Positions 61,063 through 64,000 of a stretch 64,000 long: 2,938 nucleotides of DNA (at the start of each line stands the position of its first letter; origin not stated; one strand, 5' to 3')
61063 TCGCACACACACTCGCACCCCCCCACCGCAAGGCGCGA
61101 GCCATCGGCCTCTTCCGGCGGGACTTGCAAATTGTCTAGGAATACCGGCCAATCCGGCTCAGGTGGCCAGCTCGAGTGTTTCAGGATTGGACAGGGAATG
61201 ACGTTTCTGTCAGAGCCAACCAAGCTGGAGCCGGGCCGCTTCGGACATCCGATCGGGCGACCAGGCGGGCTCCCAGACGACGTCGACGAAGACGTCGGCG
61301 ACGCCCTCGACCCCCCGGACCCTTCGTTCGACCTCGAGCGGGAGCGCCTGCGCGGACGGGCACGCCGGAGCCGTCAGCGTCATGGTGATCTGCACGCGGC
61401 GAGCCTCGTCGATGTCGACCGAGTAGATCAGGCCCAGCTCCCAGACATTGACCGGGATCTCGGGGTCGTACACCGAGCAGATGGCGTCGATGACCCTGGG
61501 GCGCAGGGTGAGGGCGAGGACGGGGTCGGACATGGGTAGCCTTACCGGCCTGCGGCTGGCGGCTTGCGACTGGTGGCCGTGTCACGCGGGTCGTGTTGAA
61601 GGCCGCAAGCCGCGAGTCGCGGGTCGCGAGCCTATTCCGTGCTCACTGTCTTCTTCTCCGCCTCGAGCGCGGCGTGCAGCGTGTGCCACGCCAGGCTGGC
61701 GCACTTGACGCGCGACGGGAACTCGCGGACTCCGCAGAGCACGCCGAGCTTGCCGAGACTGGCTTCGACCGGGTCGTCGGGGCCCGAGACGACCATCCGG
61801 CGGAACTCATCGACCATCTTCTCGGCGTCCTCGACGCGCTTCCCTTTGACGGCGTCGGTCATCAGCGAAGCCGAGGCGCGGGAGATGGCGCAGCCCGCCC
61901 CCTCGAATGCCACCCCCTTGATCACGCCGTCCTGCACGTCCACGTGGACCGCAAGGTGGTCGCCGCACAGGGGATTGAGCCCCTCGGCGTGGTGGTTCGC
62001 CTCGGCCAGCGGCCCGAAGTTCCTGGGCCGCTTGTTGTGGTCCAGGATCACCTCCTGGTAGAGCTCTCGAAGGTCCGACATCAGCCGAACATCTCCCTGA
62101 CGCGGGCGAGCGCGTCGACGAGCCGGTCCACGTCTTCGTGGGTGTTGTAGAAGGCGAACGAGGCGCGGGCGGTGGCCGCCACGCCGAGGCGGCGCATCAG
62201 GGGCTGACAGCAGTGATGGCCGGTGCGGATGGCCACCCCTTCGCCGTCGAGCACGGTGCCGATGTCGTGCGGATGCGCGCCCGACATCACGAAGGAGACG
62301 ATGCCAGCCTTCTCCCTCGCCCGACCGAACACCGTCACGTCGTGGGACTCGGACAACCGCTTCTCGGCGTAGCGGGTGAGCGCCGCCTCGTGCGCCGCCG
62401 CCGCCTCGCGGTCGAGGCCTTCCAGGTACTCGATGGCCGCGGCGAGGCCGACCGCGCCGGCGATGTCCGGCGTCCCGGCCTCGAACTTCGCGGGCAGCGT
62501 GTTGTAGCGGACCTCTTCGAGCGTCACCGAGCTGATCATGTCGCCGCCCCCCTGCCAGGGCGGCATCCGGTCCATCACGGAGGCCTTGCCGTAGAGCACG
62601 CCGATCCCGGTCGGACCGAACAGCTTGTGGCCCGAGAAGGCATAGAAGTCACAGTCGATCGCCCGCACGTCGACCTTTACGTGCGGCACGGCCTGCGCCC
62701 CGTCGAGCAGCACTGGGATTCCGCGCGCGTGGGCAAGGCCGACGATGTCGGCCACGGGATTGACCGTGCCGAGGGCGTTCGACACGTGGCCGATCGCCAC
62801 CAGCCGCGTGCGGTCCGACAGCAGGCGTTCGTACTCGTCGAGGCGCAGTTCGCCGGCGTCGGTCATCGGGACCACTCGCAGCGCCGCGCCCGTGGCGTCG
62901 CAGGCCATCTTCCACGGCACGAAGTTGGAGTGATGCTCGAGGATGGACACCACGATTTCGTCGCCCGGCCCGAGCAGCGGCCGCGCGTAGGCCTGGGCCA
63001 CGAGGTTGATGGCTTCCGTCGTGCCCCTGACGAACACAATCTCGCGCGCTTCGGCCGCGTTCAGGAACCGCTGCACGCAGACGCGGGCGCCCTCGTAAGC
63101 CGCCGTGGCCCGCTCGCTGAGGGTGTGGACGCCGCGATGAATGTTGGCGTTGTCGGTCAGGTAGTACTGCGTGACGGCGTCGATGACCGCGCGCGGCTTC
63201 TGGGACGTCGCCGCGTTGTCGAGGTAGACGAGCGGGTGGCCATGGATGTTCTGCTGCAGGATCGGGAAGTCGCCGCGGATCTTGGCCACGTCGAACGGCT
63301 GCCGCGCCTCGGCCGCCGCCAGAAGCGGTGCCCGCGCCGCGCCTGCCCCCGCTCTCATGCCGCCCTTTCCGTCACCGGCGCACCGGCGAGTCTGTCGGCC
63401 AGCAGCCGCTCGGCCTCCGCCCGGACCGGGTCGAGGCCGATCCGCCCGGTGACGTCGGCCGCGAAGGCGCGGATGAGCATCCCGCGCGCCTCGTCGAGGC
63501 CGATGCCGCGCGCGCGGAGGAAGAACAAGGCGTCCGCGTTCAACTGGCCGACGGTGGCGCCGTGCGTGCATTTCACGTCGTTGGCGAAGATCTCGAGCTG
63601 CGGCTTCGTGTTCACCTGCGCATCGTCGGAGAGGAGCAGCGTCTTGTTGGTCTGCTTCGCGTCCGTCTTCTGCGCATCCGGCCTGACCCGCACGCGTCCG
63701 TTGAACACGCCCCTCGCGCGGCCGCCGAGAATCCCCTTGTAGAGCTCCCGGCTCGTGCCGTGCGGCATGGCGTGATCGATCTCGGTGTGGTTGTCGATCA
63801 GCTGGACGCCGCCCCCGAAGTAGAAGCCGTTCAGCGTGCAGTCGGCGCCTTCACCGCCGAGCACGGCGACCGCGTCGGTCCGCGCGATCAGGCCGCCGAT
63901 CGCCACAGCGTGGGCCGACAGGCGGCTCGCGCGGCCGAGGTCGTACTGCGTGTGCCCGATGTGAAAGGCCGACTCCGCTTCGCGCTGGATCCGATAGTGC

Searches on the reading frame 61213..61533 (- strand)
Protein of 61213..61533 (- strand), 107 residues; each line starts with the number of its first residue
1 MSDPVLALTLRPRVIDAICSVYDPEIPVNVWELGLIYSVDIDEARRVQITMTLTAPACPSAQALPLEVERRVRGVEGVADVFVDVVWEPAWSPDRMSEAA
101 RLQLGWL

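Call 26: search_protein_families(library=pfam, proteins=[window:61213-61533:-], max_evalue=0.00001)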
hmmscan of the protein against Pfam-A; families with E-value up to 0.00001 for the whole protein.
window:61213-61533:- (107 aa): 1 family
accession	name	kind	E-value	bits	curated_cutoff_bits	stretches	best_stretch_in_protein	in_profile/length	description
PF01883.24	FeS_assembly_P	-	1.4e-17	64.2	23.5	1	13-83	3-71/73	Iron-sulfur cluster assembly protein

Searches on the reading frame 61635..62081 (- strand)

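Call 26: search_protein_families(library=pfam, proteins=[window:61635-62081:-], max_evalue=0.00001)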
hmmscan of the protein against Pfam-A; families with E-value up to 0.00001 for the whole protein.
window:61635-62081:- (149 aa): 1 family
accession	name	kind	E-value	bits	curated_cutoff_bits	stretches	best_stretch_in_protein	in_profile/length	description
PF01592.21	NifU_N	-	1.8e-23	83.5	22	1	8-127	2-126/127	NifU-like N terminal domain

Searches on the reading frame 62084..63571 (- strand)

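Call 26: search_protein_families(library=pfam, proteins=[window:62084-63571:-], max_evalue=0.00001)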
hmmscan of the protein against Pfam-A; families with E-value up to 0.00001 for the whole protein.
window:62084-63571:- (496 aa): 2 families
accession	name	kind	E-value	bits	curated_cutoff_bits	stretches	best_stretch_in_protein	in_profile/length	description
PF00266.25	Aminotran_5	-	3.6e-149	497.2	21.5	1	115-484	1-371/371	Aminotransferase class-V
PF00155.27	Aminotran_1_2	-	2.1e-09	37.5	19.7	1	152-336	47-241/361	Aminotransferase class I and II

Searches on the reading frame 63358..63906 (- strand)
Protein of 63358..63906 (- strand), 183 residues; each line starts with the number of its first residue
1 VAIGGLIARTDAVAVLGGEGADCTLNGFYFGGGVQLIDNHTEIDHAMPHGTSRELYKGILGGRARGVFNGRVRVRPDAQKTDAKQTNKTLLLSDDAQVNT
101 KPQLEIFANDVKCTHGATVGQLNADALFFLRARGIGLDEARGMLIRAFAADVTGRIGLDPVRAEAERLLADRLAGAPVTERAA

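Call 26: search_protein_families(library=pfam, proteins=[window:63358-63906:-], max_evalue=0.00001)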
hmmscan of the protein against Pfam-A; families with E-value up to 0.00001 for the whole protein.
window:63358-63906:- (183 aa): 1 family
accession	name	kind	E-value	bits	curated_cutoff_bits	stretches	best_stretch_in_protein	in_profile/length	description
PF01458.23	SUFBD_core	-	2.8e-60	204.1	27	1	2-148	86-232/232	SUF system FeS cluster assembly, SufBD core domain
